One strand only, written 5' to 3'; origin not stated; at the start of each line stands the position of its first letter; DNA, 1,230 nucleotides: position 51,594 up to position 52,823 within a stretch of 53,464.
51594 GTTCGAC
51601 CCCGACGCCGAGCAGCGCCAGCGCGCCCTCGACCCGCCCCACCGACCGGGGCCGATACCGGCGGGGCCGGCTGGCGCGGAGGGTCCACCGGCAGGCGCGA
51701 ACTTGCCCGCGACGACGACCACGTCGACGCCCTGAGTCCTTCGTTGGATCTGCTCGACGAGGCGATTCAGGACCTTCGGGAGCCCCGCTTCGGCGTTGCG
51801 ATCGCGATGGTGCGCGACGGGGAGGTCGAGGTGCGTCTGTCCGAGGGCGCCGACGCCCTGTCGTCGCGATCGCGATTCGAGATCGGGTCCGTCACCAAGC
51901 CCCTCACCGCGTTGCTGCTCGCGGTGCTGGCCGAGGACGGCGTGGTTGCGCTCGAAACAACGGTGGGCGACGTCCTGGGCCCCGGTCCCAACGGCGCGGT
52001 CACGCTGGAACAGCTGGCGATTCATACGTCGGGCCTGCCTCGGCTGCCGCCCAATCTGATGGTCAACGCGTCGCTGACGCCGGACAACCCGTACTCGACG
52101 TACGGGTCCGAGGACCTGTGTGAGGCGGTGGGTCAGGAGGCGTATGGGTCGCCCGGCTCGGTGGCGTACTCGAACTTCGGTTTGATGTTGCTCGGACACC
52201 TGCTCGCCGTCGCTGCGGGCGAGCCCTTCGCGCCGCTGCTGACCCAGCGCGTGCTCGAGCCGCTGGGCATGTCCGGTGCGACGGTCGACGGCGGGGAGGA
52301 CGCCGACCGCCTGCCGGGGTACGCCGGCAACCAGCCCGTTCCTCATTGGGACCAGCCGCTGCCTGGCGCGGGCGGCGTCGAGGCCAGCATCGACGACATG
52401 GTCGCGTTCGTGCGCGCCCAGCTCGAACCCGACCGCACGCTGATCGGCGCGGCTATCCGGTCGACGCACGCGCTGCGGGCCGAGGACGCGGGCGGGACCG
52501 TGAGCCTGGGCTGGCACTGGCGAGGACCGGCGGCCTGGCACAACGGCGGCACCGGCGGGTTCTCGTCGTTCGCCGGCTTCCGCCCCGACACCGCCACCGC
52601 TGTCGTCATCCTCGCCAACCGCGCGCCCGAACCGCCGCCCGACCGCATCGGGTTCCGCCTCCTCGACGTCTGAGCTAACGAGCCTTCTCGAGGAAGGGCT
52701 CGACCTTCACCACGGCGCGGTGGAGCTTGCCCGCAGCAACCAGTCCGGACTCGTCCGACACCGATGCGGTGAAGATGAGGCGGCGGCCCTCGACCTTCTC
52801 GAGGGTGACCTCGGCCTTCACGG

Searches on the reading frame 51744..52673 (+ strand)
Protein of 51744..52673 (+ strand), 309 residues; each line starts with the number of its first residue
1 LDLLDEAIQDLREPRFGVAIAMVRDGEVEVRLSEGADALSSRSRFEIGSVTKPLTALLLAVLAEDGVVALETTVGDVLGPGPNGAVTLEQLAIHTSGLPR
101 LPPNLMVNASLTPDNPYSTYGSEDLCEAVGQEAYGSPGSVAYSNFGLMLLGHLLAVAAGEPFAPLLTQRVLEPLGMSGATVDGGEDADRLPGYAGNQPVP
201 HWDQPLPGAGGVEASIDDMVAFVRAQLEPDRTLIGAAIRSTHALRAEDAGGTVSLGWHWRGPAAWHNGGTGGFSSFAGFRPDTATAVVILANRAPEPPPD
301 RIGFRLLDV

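Call 41: search_protein_families(library=pfam, proteins=[window:51744-52673:+], max_evalue=0.0001)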
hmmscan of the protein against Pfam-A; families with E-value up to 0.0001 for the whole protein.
window:51744-52673:+ (309 aa): 1 family
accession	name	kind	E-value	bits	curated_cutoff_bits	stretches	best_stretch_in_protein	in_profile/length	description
PF00144.29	Beta-lactamase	-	4.8e-49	167.8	27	1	5-304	2-321/329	Beta-lactamase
